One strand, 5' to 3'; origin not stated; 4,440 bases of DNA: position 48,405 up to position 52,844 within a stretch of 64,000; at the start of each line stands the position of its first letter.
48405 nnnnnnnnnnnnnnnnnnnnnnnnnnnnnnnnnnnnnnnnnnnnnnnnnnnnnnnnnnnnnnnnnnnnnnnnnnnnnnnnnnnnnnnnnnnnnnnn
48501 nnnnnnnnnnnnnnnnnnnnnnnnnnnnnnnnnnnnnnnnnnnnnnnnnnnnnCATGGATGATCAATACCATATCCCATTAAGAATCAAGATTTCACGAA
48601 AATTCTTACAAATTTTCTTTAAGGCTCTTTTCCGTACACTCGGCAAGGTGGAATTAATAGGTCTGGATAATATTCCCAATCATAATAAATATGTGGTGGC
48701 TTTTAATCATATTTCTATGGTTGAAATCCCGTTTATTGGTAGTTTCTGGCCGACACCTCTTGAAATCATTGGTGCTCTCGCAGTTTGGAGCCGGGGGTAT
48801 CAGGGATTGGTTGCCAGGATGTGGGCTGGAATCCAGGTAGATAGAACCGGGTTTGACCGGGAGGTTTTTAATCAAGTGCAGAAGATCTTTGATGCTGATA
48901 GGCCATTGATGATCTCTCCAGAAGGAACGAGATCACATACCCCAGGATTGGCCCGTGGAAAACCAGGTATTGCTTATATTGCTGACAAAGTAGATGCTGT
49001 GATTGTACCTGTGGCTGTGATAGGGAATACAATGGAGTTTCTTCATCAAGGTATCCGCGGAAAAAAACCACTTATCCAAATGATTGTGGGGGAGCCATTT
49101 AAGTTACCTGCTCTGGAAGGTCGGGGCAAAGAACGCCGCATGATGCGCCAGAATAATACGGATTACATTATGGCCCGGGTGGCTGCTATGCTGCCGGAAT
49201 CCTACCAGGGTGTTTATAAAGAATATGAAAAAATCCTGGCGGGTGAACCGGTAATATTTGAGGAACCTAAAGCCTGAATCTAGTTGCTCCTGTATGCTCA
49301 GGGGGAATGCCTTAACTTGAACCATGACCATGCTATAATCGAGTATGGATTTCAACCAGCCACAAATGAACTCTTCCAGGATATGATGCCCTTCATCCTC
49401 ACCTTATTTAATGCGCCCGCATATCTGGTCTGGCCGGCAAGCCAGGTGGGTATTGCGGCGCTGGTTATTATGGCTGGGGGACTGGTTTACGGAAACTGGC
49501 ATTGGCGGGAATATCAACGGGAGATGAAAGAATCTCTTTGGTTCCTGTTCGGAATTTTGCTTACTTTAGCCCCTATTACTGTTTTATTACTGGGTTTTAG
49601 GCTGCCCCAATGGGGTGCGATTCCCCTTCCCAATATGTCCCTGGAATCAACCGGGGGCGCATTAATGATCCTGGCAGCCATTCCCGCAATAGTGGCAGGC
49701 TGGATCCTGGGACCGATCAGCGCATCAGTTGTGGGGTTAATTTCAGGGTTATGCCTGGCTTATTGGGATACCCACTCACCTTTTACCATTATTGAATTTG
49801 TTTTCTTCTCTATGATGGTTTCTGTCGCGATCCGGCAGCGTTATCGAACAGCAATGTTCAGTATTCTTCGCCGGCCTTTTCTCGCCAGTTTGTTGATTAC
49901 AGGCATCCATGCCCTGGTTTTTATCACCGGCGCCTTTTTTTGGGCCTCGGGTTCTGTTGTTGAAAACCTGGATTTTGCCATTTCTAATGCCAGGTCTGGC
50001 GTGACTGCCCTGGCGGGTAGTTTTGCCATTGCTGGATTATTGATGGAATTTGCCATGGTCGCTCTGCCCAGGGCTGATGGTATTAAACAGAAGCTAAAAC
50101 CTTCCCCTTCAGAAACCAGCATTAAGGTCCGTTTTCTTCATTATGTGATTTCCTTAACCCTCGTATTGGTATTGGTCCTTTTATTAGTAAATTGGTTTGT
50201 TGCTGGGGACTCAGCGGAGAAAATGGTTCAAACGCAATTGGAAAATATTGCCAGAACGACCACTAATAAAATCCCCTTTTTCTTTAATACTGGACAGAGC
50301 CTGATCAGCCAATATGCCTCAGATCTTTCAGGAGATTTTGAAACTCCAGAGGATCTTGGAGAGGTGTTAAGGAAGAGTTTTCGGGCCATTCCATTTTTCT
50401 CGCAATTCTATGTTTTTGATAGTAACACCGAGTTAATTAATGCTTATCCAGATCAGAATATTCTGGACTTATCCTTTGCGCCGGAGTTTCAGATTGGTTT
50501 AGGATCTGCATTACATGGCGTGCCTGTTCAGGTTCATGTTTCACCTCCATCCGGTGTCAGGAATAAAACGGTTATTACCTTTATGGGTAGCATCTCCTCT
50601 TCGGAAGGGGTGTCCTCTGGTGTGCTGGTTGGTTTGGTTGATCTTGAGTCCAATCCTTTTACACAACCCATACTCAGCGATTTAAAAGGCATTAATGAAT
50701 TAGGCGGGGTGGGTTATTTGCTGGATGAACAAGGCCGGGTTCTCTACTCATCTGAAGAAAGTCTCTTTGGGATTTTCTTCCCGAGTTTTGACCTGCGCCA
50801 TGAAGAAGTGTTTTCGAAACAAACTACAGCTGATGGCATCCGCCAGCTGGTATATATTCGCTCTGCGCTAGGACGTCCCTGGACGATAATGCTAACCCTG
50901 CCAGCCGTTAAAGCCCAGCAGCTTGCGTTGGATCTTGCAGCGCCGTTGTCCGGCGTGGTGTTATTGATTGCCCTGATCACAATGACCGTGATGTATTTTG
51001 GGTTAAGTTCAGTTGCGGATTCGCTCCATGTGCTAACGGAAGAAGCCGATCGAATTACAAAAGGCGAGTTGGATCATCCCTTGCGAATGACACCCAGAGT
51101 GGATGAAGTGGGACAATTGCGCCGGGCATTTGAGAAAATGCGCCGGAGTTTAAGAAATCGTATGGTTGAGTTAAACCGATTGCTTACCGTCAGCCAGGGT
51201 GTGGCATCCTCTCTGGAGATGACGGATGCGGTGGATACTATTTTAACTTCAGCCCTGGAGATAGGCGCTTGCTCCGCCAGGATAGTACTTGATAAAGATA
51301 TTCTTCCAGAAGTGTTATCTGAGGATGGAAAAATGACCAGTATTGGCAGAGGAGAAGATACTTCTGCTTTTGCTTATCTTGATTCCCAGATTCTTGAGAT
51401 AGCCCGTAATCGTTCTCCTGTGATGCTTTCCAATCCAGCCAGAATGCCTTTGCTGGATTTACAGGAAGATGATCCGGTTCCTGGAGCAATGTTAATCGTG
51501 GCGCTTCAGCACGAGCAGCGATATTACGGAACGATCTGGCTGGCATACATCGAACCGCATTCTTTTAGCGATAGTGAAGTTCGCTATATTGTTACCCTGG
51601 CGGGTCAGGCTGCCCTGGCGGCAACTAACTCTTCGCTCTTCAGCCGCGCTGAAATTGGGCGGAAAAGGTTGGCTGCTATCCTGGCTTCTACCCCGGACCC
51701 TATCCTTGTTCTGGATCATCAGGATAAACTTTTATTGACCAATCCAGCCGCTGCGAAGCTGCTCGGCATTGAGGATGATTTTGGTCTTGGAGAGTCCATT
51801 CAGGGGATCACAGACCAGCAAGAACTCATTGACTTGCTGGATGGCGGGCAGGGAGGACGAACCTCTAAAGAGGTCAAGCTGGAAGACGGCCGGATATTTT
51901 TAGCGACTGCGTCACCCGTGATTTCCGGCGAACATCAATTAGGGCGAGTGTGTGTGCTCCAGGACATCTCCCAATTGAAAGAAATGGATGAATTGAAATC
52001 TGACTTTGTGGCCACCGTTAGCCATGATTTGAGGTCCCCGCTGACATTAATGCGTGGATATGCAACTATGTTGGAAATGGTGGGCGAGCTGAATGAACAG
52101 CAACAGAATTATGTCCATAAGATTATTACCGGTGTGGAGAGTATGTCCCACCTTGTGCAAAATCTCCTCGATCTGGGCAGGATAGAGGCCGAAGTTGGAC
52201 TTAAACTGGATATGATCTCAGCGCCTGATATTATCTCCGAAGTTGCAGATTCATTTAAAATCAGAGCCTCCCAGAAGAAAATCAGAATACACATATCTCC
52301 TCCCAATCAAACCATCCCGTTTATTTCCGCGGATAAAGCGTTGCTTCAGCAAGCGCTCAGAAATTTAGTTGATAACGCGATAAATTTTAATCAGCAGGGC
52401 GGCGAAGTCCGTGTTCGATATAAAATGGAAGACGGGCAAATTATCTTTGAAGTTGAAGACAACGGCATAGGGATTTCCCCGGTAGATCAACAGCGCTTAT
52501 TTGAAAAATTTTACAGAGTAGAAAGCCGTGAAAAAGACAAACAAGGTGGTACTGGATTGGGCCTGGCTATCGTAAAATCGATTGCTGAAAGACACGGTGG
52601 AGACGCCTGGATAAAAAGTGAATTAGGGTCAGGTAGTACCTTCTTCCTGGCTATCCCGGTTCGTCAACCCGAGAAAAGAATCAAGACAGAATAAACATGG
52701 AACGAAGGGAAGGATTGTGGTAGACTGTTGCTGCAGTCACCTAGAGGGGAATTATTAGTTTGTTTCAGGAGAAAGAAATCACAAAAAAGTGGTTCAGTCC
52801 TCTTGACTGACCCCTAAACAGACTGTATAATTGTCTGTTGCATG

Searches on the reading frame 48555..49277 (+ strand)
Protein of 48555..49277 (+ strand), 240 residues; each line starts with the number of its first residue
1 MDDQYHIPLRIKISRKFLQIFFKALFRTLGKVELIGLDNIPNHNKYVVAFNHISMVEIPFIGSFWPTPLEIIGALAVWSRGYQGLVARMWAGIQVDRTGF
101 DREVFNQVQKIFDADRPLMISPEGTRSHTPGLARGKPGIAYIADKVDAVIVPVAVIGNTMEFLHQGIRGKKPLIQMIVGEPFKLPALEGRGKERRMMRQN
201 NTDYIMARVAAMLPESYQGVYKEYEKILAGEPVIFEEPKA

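Call 25: search_protein_families(library=pfam, proteins=[window:48555-49277:+], max_evalue=0.0001)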
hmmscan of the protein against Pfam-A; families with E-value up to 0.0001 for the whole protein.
window:48555-49277:+ (240 aa): 1 family
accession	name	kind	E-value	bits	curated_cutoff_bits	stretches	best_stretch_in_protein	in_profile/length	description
PF01553.26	Acyltransferase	-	7.5e-18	65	23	1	31-155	1-131/132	Acyltransferase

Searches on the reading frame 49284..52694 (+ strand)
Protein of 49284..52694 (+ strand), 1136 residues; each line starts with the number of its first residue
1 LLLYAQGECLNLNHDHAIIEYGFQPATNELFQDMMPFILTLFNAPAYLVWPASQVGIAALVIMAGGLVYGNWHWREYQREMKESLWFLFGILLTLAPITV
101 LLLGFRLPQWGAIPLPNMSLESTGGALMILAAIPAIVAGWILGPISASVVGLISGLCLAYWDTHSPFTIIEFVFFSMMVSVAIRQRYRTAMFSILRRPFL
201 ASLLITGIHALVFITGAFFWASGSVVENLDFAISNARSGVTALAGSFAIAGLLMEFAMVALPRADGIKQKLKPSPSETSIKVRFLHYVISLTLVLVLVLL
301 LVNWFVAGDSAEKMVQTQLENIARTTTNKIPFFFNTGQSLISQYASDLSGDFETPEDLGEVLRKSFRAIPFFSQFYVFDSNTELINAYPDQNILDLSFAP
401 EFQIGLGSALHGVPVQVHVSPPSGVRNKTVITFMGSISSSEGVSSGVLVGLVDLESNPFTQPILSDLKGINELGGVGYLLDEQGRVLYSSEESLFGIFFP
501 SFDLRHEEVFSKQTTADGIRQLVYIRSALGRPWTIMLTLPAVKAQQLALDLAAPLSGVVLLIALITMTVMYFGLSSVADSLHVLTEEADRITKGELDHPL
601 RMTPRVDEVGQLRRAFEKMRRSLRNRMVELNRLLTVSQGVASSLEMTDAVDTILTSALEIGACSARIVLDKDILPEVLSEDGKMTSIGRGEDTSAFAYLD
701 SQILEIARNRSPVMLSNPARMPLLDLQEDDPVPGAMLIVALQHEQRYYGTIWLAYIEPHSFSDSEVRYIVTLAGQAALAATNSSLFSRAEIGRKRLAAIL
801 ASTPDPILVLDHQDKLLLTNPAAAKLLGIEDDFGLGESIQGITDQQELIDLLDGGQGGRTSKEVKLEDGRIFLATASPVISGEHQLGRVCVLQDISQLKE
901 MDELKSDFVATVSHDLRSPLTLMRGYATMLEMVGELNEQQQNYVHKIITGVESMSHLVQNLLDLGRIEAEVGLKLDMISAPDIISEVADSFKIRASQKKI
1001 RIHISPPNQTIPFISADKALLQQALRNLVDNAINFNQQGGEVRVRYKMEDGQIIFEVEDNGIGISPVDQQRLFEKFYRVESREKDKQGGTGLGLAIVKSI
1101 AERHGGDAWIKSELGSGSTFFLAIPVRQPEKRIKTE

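Call 25: search_protein_families(library=pfam, proteins=[window:49284-52694:+], max_evalue=0.0001)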
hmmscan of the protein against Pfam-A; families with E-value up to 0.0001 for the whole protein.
window:49284-52694:+ (1136 aa): 8 families
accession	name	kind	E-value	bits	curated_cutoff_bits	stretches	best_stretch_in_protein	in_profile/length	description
PF02518.31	HATPase_c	-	2.8e-32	111.9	26.4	1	1017-1127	2-110/111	Histidine kinase-, DNA gyrase B-, and HSP90-like ATPase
PF00512.31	HisKA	-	4.5e-20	71.9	26.9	1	905-970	2-66/66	His Kinase A (phospho-acceptor) domain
PF00672.30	HAMP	-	2.6e-09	37.7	25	1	577-624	6-52/53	HAMP domain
PF00989.32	PAS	-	5.8e-09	36.4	22.6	1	795-895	2-113/113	PAS fold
PF13185.12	GAF_2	-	7.3e-09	36.4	28.6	1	644-779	2-134/136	GAF domain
PF02743.24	dCache_1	-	7.9e-08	32.6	45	1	315-534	7-236/240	Cache domain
PF13188.13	PAS_8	-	4.1e-06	26.9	21.8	1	795-840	2-44/65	PAS domain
PF13581.12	HATPase_c_2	-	6.2e-05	23.4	27.4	0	1023-1102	34-110/127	Histidine kinase-like ATPase domain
